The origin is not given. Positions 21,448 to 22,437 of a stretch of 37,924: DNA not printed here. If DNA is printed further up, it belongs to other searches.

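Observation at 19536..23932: Tandem array of five paralogous genes (A-E) from a family I cannot place - candidate undescribed system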

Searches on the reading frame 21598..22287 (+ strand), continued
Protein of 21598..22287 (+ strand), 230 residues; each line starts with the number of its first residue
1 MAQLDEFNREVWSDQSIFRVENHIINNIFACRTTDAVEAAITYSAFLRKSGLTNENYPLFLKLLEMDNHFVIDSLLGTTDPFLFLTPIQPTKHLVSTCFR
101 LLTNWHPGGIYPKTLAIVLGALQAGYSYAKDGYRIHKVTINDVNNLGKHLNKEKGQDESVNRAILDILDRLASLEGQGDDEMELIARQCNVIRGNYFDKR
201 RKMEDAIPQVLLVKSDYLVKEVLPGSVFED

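Call 28: search_protein_families(library=pfam, proteins=[L001:6616-8451:+, L034:17174-19009:+, L001:4666-5739:+, L001:11671-12594:-, L002:12428-13354:-, L002:6782-7858:-, L003:639-1868:-, L053:17071-18828:+], max_evalue=0.01)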
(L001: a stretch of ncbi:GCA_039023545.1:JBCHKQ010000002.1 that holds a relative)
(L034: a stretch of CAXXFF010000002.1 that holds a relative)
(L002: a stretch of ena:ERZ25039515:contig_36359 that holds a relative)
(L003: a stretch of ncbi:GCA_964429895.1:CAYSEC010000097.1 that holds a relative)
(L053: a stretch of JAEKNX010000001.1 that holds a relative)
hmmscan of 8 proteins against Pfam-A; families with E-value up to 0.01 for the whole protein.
L001:6616-8451:+ (611 aa): 0 families

L034:17174-19009:+ (611 aa): 0 families

L001:4666-5739:+ (357 aa): 1 family
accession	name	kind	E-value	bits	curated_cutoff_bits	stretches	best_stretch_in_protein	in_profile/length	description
PF19777.4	DUF6263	-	0.0013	18.9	26.7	1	99-212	18-130/196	Family of unknown function (DUF6263)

L001:11671-12594:- (307 aa): 0 families

L002:12428-13354:- (308 aa): 0 families

L002:6782-7858:- (358 aa): 1 family
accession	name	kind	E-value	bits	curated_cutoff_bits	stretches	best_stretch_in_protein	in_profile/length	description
PF01476.26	LysM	-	6.4e-05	23.3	20.9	0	315-336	22-42/43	LysM domain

L003:639-1868:- (409 aa): 1 family
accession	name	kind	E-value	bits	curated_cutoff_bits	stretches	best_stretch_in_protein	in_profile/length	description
PF01476.26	LysM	-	0.0012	19.2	20.9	0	366-387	22-42/43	LysM domain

L053:17071-18828:+ (585 aa): 0 families

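Call 29: search_protein_families(library=phrogs, proteins=[window:21598-22287:+], max_evalue=0.1)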
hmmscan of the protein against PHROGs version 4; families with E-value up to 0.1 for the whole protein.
window:21598-22287:+ (230 aa): 0 families

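Call 30: search_protein_families(library=padloc, proteins=[window:21598-22287:+], max_evalue=0.1)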
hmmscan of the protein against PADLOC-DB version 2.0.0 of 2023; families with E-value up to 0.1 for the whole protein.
window:21598-22287:+ (230 aa): 0 families

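Call 32: search_solved_structures(query=A2, max_evalue=10)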
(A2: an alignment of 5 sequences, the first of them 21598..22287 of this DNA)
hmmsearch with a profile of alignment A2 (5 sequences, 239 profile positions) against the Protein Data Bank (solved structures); distinct sequences matched with E-value up to 10: 3.
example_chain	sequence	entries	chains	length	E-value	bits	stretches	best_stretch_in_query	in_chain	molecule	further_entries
8gel_A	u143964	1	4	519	0.99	11.8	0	134-188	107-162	sC4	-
6xbw_r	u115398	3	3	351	1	11.8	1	119-171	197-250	Renin receptor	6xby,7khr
1ddz_A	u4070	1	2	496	1.1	11.7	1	138-172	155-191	CARBONIC ANHYDRASE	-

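Call 33: find_homologous_proteins(query=L077:9980-10687:+, max_evalue=0.001)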
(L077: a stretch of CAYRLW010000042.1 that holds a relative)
Query L077:9980-10687:+ (236 aa): 969 proteins with E <= 0.001 among 1310 candidates; the best 120 are listed.
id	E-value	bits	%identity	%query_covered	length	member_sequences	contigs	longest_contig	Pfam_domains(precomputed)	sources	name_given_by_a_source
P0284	4.4e-143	492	92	99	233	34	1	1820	-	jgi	jgi:hypothetical protein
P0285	1.3e-142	491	94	98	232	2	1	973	-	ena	-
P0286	3.0e-142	490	92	100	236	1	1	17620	-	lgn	-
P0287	5.8e-142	489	92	99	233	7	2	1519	-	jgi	jgi:hypothetical protein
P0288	2.9e-139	480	92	98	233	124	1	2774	-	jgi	jgi:hypothetical protein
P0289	4.0e-139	479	91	98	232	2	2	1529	-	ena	-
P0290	1.8e-138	477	90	99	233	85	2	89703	-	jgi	jgi:hypothetical protein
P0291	2.1e-138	477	92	98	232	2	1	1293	-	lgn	-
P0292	5.2e-138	476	92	98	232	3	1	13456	-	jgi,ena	-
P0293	8.7e-138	475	88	99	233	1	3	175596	-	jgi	jgi:hypothetical protein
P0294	9.8e-138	475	90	98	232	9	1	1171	-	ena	-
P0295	1.4e-137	474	91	98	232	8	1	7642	-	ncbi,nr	ncbi:MAG TPA: hypothetical protein VMV44_13705 [Rectinemataceae bacterium]|nr:hypothetical protein [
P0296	2.1e-136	471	89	98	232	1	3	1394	-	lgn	-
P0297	3.4e-136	470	89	98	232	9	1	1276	-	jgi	-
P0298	3.5e-136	470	90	98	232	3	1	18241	-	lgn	-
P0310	4.9e-133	460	87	98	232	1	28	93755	-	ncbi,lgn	-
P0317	2.3e-128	444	84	98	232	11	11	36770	-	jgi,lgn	jgi:hypothetical protein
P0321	9.2e-120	416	77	98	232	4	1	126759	-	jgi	jgi:hypothetical protein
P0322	1.3e-119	416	76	98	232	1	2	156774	-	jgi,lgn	-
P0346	1.4e-115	402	74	98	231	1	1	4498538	-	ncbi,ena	-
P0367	2.8e-114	398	75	98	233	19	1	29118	-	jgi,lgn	-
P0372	5.9e-114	397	73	98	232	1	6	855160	-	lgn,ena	-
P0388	1.3e-112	393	72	98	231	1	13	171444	-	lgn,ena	-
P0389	1.4e-112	393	73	98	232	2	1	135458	-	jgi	jgi:hypothetical protein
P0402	4.7e-112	391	73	97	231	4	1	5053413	-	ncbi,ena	-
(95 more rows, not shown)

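Call 34: find_encoding_contigs(protein=P0346, flank=10000, max_places=2)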
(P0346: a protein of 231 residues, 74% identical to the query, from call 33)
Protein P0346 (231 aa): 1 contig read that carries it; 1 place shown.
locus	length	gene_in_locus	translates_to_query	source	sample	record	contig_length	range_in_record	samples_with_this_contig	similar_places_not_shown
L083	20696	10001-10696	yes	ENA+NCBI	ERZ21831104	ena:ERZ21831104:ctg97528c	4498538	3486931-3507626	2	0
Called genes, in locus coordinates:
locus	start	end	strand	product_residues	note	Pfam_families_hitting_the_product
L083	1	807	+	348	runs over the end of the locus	PF04371:PAD_porph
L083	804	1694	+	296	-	PF00795:CN_hydrolase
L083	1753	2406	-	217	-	-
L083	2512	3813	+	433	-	PF00324:AA_permease, PF13520:AA_permease_2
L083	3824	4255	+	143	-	-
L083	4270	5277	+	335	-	PF01408:GFO_IDH_MocA, PF22725:GFO_IDH_MocA_C3, PF02894:GFO_IDH_MocA_C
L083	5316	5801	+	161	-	-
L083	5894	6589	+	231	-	PF14329:DUF4386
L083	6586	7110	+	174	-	PF08002:DUF1697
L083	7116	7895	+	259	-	PF04542:Sigma70_r2, PF08281:Sigma70_r4_2 (weak)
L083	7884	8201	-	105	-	-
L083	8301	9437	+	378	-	-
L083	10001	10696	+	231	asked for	-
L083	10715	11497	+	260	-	-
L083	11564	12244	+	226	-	-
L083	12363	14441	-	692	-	-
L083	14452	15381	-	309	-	-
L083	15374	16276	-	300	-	PF00149:Metallophos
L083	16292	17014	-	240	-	-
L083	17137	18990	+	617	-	-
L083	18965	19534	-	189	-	-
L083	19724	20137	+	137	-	-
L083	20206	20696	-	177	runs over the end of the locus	-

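Call 35: find_encoding_contigs(protein=P0402, flank=10000, max_places=2)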
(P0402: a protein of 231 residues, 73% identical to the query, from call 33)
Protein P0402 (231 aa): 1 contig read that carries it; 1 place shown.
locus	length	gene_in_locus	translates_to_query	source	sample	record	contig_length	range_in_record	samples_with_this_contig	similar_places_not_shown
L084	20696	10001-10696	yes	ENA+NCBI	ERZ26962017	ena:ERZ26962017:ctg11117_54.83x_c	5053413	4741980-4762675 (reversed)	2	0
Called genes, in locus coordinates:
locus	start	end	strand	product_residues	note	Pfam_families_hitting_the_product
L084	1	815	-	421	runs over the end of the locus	PF04389:Peptidase_M28, PF01546:Peptidase_M20, PF07687:M20_dimer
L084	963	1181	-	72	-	PF04024:PspC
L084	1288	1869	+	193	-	PF17937:TetR_C_28 (faint), PF00440:TetR_N, PF13977:TetR_C_6, PF17940:TetR_C_31 (weak)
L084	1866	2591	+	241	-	PF20260:PUA_4 (weak), PF04452:Methyltrans_RNA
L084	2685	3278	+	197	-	PF13302:Acetyltransf_3, PF00583:Acetyltransf_1 (weak), PF13420:Acetyltransf_4 (weak)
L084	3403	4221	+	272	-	PF00528:BPD_transp_1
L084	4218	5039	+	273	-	PF00005:ABC_tran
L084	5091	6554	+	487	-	PF01225:Mur_ligase, PF08245:Mur_ligase_M, PF02875:Mur_ligase_C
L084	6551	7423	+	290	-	PF03755:YicC-like_N, PF08340:YicC-like_C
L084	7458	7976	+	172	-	PF13189:Cytidylate_kin2, PF13238:AAA_18, PF02224:Cytidylate_kin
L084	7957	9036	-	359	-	PF13528:Glyco_trans_1_3, PF04101:Glyco_tran_28_C (weak), PF13528:Glyco_trans_1_3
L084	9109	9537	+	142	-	PF01894:YjbQ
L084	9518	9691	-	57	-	PF13637:Ank_4 (weak)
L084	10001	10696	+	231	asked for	-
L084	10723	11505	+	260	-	-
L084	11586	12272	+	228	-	-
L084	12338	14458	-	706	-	-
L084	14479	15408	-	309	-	-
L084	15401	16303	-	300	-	PF00149:Metallophos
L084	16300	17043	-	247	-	-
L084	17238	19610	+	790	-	-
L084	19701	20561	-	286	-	PF00459:Inositol_P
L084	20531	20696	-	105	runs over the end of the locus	-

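Call 36: search_protein_families(library=ncbifam, proteins=[L083:12363-14441:-, L083:14452-15381:-, L083:15374-16276:-, L083:17137-18990:+, L083:18965-19534:-, L083:8301-9437:+, L084:12338-14458:-], max_evalue=0.1)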
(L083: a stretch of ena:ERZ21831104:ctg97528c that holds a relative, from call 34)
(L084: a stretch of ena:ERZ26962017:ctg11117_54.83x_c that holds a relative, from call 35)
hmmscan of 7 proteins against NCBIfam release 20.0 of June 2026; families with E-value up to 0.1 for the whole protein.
L083:12363-14441:- (692 aa): 1 family
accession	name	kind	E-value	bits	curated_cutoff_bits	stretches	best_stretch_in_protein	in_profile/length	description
NF047741.1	antiphage_MADS6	equivalog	1.3e-07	30.5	460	1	81-256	268-450/612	methylation-associated defense system protein kinase MAD6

L083:14452-15381:- (309 aa): 0 families

L083:15374-16276:- (300 aa): 5 families
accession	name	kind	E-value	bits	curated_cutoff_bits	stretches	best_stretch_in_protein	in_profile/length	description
TIGR04123.1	P_estr_lig_assc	hypoth_equivalog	0.00058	19.3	150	1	73-132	66-119/207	ligase-associated DNA damage response endonuclease PdeM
TIGR04075.1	bacter_Pnkp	equivalog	0.0074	14.5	750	1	37-177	177-322/851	polynucleotide kinase-phosphatase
TIGR00024.1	SbcD_rel_arch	hypoth_equivalog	0.012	15.3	115.2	1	74-127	61-104/224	putative phosphoesterase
NF001204.0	PRK00166.1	equivalog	0.019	14.3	176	1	43-177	4-122/276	symmetrical bis(5'-nucleosyl)-tetraphosphatase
TIGR00040.1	yfcE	subfamily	0.08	13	56.25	0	42-135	3-75/158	YfcE family phosphodiesterase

L083:17137-18990:+ (617 aa): 0 families

L083:18965-19534:- (189 aa): 1 family
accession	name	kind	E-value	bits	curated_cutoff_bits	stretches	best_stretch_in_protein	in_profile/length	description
TIGR02890.1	bacill_yteA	subfamily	0.022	14.8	134.4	1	97-166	33-93/159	regulatory protein, yteA family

L083:8301-9437:+ (378 aa): 0 families

L084:12338-14458:- (706 aa): 2 families
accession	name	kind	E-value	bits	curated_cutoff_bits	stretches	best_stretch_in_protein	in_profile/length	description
NF047741.1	antiphage_MADS6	equivalog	1.1e-07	30.8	460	1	11-222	190-415/612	methylation-associated defense system protein kinase MAD6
NF033483.0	PknB_PASTA_kin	equivalog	0.01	14.9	450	1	9-141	6-137/563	Stk1 family PASTA domain-containing Ser/Thr kinase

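Call 38: search_dna_similar(query=window:21598-22287:+, collection=plasmids, mode=protein, max_evalue=0.01)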
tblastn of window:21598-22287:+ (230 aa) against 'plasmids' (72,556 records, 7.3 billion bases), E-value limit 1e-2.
No match.

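Call 39: search_dna_similar(query=window:21598-22287:+, collection=phages, mode=protein, max_evalue=0.01)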
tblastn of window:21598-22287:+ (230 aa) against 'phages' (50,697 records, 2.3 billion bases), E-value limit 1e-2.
No match.

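Call 43: search_solved_structures(query=A3, max_evalue=10, show_alignments=2)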
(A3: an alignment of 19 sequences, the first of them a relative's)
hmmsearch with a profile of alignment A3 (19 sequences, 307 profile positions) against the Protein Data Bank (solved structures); distinct sequences matched with E-value up to 10: 0.

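Call 44: search_protein_families(library=pfam, alignment_id=A3, max_evalue=1)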
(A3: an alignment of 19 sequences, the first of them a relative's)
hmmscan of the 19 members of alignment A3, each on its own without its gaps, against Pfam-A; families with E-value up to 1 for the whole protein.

A. member 1, L083:14455-15381:- (309 aa): 2 families
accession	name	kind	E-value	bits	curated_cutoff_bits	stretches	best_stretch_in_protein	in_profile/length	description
PF18819.6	MuF_C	-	0.059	13.9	27.6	1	130-179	11-63/103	Phage MuF-C-terminal domain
PF03129.25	HGTP_anticodon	-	0.19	12.3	21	1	133-179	15-64/94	Anticodon binding domain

B. families by the number of members that match (of 19 scanned): 11 families
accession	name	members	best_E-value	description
PF18819.6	MuF_C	3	0.059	Phage MuF-C-terminal domain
PF24299.1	DUF7483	2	0.12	Domain of unknown function (DUF7483)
PF23523.1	Microp_apicomplexa_13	1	9.7e-05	Apicomplexa microprotein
PF09848.15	SLFN-g3_helicase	1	0.038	Schlafen group 3, DNA/RNA helicase domain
PF09384.15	UTP15_C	1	0.056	UTP15 C terminal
PF10011.15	DUF2254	1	0.079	Predicted membrane protein (DUF2254)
PF21269.3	TreT_GT1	1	0.16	Trehalose synthase, N-terminal domain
PF16428.10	DUF5025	1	0.16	Domain of unknown function (DUF5025)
PF03129.25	HGTP_anticodon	1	0.19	Anticodon binding domain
PF17932.6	TetR_C_24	1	0.22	Tetracyclin repressor-like, C-terminal domain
PF01881.21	Cas_Cas6_C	1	0.51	CRISPR associated protein Cas6, C-terminal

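Call 58: find_homologous_proteins(query=A3, max_evalue=0.001)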
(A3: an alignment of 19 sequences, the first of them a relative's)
Query A3 (19 sequences) (309 aa, profile of the alignment): 533 proteins with E <= 0.001 among 4366 candidates; the best 120 are listed.
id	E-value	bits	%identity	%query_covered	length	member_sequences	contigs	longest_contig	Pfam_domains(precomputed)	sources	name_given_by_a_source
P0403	3.1e-128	445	45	97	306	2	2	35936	-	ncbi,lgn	-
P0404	1.8e-127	443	41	97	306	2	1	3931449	-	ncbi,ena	-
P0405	4.8e-127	441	58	95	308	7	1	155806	-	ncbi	-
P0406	6.0e-127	441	46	97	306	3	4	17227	-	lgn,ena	-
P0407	4.9e-126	438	44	97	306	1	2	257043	-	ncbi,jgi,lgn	-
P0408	1.3e-125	437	91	100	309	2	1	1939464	-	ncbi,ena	-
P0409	2.0e-125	436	62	100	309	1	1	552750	-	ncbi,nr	ncbi:MAG: hypothetical protein JEZ04_00765 [Spirochaetales bacterium]|nr:hypothetical protein [Spiro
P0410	2.1e-125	436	62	99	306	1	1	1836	-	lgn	-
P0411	2.2e-125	436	62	99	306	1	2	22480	-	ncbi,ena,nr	ncbi:MAG: hypothetical protein KAQ93_02695 [Spirochaetales bacterium]|nr:hypothetical protein [Spiro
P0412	2.6e-125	436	61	99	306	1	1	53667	-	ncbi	-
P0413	2.7e-125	436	47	96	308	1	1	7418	-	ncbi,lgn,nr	ncbi:MAG: hypothetical protein JXR63_12950 [Spirochaetales bacterium]|nr:hypothetical protein [Spiro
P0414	2.9e-125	436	44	97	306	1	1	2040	-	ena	-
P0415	4.3e-125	435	62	99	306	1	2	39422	-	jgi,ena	-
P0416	4.7e-125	435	40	97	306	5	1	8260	-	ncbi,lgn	-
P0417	9.7e-125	434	44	97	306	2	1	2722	-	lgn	-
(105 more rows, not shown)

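Call 65: fold_search(model_id=the predicted structure, library=viral)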
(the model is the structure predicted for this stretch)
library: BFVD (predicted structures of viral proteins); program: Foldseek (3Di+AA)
matches with E <= 10: 159; with E <= 0.001: 0
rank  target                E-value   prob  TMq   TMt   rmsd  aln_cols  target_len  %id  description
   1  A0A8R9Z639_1          5.3e-01  0.33  0.25  0.07  13.6       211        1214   10  Genome polyprotein [danipivirus A1]
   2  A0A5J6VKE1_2          7.7e-01  0.54  0.37  0.15   9.0       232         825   13  Uncharacterized protein [Megaviridae environmental sample]
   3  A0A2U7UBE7            1.2e+00  0.20  0.28  0.15  16.0       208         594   15  Uncharacterized protein [Pandoravirus neocaledonia]
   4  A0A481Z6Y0            1.4e+00  0.11  0.21  0.20  15.9       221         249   12  Uncharacterized protein (Fragment) [Pithovirus LCPAC201]
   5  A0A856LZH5            1.5e+00  0.25  0.34  0.31   9.6       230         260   11  (no name in the UniProt tables at hand)
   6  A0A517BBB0            1.5e+00  0.08  0.18  0.13  17.3       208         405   10  Coat protein [Little cherry virus 1]
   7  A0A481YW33            1.5e+00  0.04  0.12  0.11  14.3       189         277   12  DUF4116 domain-containing protein [Marseillevirus LCMAC201]
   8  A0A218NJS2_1          1.6e+00  0.07  0.15  0.06  15.6       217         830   14  Putative non-structural protein [Picornavirales N_OV_080]
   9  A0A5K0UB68            1.8e+00  0.04  0.14  0.13  20.8       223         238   16  t-SNARE coiled-coil homology domain-containing protein [Yasminevirus sp. GU-2018]
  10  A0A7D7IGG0            1.8e+00  0.04  0.16  0.09  17.7       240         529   11  (no name in the UniProt tables at hand)
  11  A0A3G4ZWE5            1.9e+00  0.10  0.23  0.12  12.9       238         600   10  Eukaryotic translation initiation factor 4G-like [Faunusvirus sp.]
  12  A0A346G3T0            1.9e+00  0.05  0.13  0.17  21.5       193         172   16  (no name in the UniProt tables at hand)
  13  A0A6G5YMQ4            2.0e+00  0.06  0.17  0.06  19.6       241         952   13  (no name in the UniProt tables at hand)
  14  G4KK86                2.1e+00  0.07  0.18  0.16  15.8       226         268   12  (no name in the UniProt tables at hand)
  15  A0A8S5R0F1            2.1e+00  0.03  0.12  0.11  22.8       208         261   15  Uncharacterized protein (Fragment) [Myoviridae sp. ctxjh1]
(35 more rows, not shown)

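Call 66: search_protein_families(library=pfam, proteins=[L083:12366-14441:-, L083:15377-16276:-, L002:13397-14341:-], max_evalue=0.01)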
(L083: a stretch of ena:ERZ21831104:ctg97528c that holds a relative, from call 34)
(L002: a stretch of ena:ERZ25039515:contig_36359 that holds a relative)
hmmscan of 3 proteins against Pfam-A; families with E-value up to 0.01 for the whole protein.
L083:12366-14441:- (692 aa): 0 families

L083:15377-16276:- (300 aa): 1 family
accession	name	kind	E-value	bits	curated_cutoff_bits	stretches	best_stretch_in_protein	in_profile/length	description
PF00149.33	Metallophos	-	1.3e-11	45.8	21.5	1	41-248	2-162/191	Calcineurin-like phosphoesterase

L002:13397-14341:- (315 aa): 1 family
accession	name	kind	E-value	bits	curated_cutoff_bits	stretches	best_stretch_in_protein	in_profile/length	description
PF00149.33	Metallophos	-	2.7e-14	54.5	21.5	1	51-222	3-130/191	Calcineurin-like phosphoesterase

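Call 67: search_solved_structures(query=L083:15377-16276:-, max_evalue=0.01)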
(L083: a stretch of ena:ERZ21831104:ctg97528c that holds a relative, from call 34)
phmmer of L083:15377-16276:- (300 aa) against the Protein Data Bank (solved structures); distinct sequences matched with E-value up to 0.01: 0.

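Call 68: predict_structure(alignment_id=A5)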
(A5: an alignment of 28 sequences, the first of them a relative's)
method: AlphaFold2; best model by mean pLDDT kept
length: 309 residues; sequences in the alignment: 28
mean_pLDDT: 88.6   pTM: 0.87
mean pLDDT of the five models: 88.6, 87.4, 87.1, 85.1, 84.8
residues with pLDDT >= 90: 200; 70-90: 82; 50-70: 21; < 50: 6
segments of 3 or more residues with pLDDT < 50: 1-4
pLDDT, mean of each block of 10 residues (from residue 1): 64 94 96 96 90 86 95 94 96 97 94 94 88 89 93 86 93 92 92 87 65 88 95 98 88 95 98 94 76 71 59
secondary structure, 60 per line:
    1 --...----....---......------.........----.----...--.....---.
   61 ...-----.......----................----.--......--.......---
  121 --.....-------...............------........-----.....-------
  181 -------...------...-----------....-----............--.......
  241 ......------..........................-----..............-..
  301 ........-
elements in order: H10-13 H17-22 H29-37 H52-56 E60-63 E69-75 H80-95 E103-108 E111-117 H135-149 E159-163 E169-173 E188-190 E197-199 H211-214 H220-231 H234-246 H253-278 H284-297 H299-308
